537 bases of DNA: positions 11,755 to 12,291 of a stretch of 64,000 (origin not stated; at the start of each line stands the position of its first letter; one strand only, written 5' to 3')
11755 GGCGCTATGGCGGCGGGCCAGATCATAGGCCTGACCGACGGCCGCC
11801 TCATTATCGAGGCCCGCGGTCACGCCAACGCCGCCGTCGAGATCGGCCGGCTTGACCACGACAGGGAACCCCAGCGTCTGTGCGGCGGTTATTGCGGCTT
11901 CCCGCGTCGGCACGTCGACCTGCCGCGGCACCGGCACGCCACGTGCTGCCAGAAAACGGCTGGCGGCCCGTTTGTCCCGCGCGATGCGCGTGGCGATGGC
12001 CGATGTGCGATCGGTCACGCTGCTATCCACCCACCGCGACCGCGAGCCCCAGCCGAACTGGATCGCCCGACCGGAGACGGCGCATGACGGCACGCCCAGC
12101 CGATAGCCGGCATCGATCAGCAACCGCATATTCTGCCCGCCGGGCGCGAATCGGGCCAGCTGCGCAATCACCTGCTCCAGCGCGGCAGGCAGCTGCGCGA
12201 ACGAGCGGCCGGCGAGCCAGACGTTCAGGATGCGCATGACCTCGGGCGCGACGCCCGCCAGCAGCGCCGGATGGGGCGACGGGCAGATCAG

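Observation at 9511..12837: Cyanophycin-synthetase-like ATP-grasp fused to a GT2/TPR glycosyltransferase directly downstream of a giant secreted protein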

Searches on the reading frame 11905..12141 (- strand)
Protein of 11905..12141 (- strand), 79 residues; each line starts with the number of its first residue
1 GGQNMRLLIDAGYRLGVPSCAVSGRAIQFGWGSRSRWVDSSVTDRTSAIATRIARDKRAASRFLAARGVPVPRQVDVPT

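Call 56: search_solved_structures(query=window:11905-12141:-, max_evalue=10, show_alignments=5)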
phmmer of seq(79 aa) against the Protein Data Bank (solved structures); distinct sequences matched with E-value up to 10: 9.
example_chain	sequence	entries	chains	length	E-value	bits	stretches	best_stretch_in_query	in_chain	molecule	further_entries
7lgn_A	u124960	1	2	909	2.1e-05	28.2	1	11-74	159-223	Cyanophycin synthase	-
7wac_A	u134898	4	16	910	3.3e-05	27.5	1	12-74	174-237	Cyanophycin synthase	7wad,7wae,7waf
7lgm_A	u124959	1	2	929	0.00014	25.5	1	8-74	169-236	Cyanophycin synthase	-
7txv_A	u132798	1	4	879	0.054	17.3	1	16-75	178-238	Cyanophycin synthase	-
7lg5_A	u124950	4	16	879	0.054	17.3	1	16-75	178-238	Cyanophycin synthase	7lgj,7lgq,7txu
1uc8_A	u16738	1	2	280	0.35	14.8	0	5-76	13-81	lysine biosynthesis enzyme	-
1uc9_A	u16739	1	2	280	0.35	14.8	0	5-76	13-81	lysine biosynthesis enzyme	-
6fyu_C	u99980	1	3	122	0.53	14.2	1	8-67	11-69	Single domain antibody SD36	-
8htu_2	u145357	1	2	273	1.9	12.4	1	19-78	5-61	Chlorophyll a-b binding protein, chloroplastic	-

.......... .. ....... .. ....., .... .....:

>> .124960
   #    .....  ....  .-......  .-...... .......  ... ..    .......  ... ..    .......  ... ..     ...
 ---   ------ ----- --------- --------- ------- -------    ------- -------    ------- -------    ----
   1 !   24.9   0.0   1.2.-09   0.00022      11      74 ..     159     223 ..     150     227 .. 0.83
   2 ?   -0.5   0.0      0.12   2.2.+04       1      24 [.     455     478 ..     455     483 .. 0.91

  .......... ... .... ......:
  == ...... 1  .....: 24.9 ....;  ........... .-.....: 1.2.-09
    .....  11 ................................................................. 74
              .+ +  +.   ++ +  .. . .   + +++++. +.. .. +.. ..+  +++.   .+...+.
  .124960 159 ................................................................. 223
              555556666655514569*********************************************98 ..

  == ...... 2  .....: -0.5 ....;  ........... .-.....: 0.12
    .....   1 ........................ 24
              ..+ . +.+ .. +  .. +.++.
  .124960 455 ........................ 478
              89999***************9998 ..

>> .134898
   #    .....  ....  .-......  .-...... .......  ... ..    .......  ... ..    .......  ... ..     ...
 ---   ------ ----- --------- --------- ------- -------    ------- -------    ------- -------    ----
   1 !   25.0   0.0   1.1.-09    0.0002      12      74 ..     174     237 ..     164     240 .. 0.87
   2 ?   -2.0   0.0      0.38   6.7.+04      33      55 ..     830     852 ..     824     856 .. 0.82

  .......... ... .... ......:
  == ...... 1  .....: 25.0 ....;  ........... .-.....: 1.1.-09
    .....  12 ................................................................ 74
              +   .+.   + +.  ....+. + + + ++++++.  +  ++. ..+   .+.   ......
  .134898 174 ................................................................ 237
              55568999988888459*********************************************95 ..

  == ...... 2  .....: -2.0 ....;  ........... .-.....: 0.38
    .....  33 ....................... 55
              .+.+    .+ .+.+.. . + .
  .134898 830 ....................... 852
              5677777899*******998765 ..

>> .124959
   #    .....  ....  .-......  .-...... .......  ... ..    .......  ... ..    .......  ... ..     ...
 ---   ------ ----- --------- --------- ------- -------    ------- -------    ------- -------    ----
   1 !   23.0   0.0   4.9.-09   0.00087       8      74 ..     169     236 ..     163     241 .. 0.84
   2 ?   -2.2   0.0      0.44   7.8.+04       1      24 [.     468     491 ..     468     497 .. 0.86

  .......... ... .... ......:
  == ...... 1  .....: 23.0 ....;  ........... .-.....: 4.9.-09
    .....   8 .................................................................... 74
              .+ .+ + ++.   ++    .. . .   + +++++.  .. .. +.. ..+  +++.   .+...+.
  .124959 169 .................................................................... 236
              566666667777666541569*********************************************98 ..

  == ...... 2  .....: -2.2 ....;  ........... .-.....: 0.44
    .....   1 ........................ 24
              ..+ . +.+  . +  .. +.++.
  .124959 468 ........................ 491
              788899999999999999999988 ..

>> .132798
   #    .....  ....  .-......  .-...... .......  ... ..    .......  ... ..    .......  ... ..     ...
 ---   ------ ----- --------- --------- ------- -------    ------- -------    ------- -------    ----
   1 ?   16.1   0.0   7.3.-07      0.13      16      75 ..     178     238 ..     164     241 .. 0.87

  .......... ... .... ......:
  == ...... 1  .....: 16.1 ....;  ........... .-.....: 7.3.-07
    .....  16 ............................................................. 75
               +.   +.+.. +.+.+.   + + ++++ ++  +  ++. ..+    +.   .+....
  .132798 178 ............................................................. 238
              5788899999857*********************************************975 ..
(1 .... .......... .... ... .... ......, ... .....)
